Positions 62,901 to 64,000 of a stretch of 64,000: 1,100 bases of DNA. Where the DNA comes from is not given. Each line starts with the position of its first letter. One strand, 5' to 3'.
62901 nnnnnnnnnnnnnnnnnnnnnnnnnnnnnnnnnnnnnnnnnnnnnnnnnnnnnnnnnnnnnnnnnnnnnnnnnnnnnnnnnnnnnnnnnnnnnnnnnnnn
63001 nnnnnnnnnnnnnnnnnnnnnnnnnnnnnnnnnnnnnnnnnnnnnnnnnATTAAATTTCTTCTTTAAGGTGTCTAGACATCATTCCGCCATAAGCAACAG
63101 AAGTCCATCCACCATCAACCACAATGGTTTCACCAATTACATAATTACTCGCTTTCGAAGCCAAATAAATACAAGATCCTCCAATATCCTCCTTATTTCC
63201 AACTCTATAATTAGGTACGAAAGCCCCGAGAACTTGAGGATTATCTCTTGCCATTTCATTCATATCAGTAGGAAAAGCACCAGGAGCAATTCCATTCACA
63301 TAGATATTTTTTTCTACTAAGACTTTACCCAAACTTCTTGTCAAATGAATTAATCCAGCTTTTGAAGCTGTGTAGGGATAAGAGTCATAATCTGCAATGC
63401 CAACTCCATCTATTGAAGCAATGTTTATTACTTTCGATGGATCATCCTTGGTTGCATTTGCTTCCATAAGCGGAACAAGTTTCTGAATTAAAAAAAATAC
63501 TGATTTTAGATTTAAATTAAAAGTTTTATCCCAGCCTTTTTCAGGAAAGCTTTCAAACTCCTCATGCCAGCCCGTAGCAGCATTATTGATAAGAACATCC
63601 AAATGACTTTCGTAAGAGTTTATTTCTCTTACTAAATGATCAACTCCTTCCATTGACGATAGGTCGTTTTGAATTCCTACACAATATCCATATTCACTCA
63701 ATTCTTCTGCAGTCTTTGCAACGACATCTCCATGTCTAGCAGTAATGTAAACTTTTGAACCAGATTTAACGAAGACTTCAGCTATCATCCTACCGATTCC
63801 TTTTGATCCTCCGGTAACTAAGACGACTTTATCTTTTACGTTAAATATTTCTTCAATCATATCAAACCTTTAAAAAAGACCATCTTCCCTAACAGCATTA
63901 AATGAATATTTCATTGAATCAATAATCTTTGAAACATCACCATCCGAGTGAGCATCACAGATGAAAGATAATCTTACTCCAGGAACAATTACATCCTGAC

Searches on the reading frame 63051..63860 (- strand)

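Call 33: search_protein_families(library=pfam, proteins=[window:63051-63860:-], max_evalue=0.001)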
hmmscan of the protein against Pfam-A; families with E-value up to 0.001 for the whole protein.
window:63051-63860:- (269 aa): 3 families
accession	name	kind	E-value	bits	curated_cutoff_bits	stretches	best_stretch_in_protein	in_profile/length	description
PF13561.12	adh_short_C2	-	1.4e-48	166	27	1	20-253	6-236/236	Enoyl-(Acyl carrier protein) reductase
PF00106.31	adh_short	-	2.3e-46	158.2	26.6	1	11-207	1-193/195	short chain dehydrogenase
PF08659.16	KR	-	7.4e-06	26.4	22.6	1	13-115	3-110/180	KR domain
